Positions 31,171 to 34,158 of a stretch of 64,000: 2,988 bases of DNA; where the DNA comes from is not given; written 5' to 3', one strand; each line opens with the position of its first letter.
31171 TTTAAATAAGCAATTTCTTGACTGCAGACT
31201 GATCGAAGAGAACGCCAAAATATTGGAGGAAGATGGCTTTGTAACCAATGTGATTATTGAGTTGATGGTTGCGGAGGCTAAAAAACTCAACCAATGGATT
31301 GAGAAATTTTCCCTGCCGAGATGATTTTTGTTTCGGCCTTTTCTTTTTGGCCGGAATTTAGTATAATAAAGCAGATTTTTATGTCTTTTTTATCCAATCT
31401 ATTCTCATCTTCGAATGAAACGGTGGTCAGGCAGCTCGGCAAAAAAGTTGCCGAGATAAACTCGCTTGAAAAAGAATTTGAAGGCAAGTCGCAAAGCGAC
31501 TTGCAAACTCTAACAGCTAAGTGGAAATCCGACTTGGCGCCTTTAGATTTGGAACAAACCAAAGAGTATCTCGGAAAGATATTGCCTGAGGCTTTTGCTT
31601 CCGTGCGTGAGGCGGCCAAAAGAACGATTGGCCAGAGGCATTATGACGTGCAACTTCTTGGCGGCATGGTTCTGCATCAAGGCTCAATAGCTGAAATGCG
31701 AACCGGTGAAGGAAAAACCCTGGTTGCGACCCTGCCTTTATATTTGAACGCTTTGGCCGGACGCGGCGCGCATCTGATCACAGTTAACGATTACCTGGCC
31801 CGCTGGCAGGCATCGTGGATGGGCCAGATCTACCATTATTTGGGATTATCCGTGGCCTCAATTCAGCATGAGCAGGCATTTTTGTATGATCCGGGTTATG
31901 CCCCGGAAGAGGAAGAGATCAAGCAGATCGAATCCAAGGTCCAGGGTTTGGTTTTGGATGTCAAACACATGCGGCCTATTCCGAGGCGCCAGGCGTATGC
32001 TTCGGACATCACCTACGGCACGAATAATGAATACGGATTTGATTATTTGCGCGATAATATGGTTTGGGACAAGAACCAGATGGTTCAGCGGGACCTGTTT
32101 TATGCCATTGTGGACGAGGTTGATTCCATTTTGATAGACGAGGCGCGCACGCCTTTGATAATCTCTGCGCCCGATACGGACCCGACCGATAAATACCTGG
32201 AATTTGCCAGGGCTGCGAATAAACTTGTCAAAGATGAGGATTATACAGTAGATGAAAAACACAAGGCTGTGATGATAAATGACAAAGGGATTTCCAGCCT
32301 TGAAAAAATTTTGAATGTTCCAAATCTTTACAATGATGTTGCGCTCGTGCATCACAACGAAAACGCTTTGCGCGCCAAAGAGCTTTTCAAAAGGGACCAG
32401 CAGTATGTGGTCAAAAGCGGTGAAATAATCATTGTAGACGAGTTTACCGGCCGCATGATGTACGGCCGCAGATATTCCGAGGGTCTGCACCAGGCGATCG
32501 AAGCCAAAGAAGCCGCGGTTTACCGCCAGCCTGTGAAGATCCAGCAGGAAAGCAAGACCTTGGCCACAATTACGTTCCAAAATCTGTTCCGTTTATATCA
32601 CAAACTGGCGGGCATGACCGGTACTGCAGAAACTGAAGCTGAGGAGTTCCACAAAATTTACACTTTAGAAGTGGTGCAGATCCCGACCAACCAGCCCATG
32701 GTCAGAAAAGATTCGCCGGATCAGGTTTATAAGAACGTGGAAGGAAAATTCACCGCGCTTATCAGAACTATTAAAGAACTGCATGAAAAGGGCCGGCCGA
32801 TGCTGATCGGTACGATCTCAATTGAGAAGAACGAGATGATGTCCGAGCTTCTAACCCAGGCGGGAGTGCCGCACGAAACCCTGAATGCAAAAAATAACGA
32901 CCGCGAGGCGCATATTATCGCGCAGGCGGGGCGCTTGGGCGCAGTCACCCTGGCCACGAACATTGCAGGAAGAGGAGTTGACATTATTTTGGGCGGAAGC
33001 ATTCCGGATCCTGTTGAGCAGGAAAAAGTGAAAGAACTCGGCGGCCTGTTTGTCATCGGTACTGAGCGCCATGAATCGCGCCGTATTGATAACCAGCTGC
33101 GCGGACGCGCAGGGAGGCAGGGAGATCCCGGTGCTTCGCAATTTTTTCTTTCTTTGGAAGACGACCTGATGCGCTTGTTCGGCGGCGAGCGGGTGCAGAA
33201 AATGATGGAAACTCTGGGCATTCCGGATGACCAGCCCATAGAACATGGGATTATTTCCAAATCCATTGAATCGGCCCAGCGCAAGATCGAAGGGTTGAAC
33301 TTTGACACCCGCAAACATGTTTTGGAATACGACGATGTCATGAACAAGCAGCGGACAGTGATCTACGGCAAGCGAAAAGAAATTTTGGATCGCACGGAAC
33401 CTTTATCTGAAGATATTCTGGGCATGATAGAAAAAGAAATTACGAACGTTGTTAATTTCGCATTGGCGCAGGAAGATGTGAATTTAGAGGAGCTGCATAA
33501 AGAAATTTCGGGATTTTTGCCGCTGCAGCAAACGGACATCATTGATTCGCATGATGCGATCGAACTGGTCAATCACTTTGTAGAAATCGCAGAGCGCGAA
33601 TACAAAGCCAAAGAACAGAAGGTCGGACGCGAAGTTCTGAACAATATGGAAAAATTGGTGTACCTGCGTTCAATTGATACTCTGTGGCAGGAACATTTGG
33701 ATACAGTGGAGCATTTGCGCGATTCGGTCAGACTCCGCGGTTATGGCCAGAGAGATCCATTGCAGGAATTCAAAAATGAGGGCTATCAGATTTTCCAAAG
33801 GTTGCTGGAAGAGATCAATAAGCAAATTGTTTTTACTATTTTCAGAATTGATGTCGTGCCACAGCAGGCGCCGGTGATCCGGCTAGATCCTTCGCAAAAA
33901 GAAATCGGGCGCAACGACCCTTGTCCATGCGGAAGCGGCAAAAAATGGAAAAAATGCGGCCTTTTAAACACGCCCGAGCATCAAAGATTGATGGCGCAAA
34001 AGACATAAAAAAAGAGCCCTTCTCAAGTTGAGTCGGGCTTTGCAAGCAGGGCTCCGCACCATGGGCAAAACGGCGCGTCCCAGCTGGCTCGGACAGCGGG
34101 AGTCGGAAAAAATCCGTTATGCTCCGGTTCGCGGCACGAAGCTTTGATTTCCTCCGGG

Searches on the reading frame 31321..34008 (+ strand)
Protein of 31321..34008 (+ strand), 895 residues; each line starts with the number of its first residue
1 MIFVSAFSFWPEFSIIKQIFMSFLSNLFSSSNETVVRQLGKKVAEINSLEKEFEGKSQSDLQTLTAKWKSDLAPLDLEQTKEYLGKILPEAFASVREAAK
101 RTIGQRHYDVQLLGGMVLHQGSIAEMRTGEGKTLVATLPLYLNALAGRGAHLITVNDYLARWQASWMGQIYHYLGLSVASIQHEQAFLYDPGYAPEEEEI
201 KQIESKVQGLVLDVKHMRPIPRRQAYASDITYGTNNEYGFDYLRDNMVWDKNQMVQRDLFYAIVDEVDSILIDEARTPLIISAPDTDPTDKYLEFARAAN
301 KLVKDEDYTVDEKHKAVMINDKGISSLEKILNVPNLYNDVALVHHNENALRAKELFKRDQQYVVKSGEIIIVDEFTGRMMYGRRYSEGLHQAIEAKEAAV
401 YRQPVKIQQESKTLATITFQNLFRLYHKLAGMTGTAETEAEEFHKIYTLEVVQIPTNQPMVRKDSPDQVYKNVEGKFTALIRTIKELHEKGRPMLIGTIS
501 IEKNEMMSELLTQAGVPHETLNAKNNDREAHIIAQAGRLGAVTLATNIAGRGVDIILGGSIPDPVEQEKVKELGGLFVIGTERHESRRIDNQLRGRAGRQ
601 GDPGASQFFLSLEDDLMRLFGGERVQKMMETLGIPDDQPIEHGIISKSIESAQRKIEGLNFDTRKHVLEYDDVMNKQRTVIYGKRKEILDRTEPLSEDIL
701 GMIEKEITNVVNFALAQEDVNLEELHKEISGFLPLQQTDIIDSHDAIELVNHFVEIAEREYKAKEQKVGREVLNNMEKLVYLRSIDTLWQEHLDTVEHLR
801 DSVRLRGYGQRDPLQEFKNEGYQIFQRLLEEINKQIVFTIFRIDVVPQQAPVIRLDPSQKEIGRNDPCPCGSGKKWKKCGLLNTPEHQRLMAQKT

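Call 41: search_protein_families(library=ncbifam, proteins=[window:31321-34008:+], max_evalue=0.00001)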
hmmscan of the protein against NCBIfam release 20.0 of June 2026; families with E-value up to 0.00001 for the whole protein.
window:31321-34008:+ (895 aa): 14 families
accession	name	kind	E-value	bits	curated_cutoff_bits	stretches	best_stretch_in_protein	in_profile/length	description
NF009538.1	PRK12904.1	equivalog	0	1080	814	1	24-845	2-813/814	preprotein translocase subunit SecA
TIGR00963.1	secA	equivalog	2.2e-300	998.5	800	2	214-832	132-787/787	preprotein translocase subunit SecA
NF006630.0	PRK09200.1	subfamily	7.2e-261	867.7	862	1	29-849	7-780/789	preprotein translocase subunit SecA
NF009536.0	PRK12901.1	equivalog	3.9e-248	826.6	1493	4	342-768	490-901/1118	preprotein translocase subunit SecA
TIGR04397.1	SecA2_Bac_anthr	exception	7.5e-247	821.3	1085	2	212-842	151-772/774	accessory Sec system translocase SecA2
TIGR03714.1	secA2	equivalog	1.8e-214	714.3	930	1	32-832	2-761/762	accessory Sec system translocase SecA2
NF012136.0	SecA2_Lm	equivalog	6.2e-191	636.2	1100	2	209-833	146-758/776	accessory Sec system translocase SecA2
TIGR04221.1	SecA2_Mycobac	equivalog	1.5e-171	572.3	725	3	217-693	155-621/762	accessory Sec system translocase SecA2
NF002449.0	PRK01617.1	equivalog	1.2e-08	35.5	141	1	815-879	86-151/154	hypothetical protein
NF004088.0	PRK05590.1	equivalog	8.6e-08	32.7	140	1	858-879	141-162/166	hypothetical protein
NF007704.0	PRK10396.1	equivalog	9e-08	32.3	149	1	845-881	188-220/221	hypothetical protein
NF002592.0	PRK02250.1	equivalog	1.4e-07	31.8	158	1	847-879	133-165/167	hypothetical protein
TIGR04102.1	SWIM_PBPRA1643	hypoth_equivalog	3.6e-07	30.6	68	1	859-879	86-106/108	PBPRA1643 family SWIM/SEC-C metal-binding motif protein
NF001213.0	PRK00183.1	equivalog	5.3e-06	26.6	158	0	859-879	131-151/157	hypothetical protein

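Call 43: find_homologous_proteins(query=window:31321-34008:+, max_evalue=1e-50)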
Query window:31321-34008:+ (895 aa): 8000 proteins with E <= 1e-50 among 8000 candidates; the best 120 are listed.
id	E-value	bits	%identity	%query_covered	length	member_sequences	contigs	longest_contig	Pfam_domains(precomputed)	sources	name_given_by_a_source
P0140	0.0e+0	1966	100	98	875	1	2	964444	PF07517.21,PF07516.19,PF21090.4,PF02810.22,PF01043.27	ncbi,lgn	ncbi:MAG: preprotein translocase subunit SecA [Candidatus Doudnabacteria bacterium]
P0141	0.0e+0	1780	89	96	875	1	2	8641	PF07517.21,PF07516.19,PF21090.4,PF02810.22,PF01043.27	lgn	-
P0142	0.0e+0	1720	86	98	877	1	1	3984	PF07517.21,PF07516.19,PF21090.4,PF02810.22,PF01043.27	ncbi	-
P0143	0.0e+0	1687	84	96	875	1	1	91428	PF07517.21,PF07516.19,PF21090.4,PF02810.22,PF01043.27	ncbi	ncbi:MAG: preprotein translocase subunit SecA [Candidatus Doudnabacteria bacterium]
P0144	0.0e+0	1586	81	96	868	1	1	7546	PF07517.21,PF07516.19,PF21090.4,PF02810.22,PF01043.27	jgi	jgi:preprotein translocase subunit SecA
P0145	0.0e+0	1563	79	98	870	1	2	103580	PF07517.21,PF07516.19,PF21090.4,PF02810.22,PF01043.27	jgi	jgi:preprotein translocase subunit SecA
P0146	0.0e+0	1527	78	96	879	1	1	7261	PF07517.21,PF07516.19,PF21090.4,PF02810.22,PF01043.27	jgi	-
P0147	0.0e+0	1525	77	98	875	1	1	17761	PF07517.21,PF07516.19,PF21090.4,PF02810.22,PF01043.27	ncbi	-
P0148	0.0e+0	1523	78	98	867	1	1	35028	PF07517.21,PF07516.19,PF21090.4,PF02810.22,PF01043.27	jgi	jgi:preprotein translocase subunit SecA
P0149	0.0e+0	1511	76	98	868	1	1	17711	PF07517.21,PF07516.19,PF21090.4,PF02810.22,PF01043.27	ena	-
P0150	0.0e+0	1508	78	97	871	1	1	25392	PF07517.21,PF07516.19,PF21090.4,PF02810.22,PF01043.27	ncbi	-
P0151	0.0e+0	1507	76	98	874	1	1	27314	PF07517.21,PF07516.19,PF21090.4,PF02810.22,PF01043.27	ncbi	-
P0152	0.0e+0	1506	76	98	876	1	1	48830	PF07517.21,PF07516.19,PF21090.4,PF02810.22,PF01043.27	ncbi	-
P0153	0.0e+0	1505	76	98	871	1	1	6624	PF07517.21,PF07516.19,PF21090.4,PF02810.22,PF01043.27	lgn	-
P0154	0.0e+0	1505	77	98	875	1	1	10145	PF07517.21,PF07516.19,PF21090.4,PF02810.22,PF01043.27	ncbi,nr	ncbi:MAG TPA: preprotein translocase subunit SecA [Methylomirabilota bacterium]|nr:preprotein transl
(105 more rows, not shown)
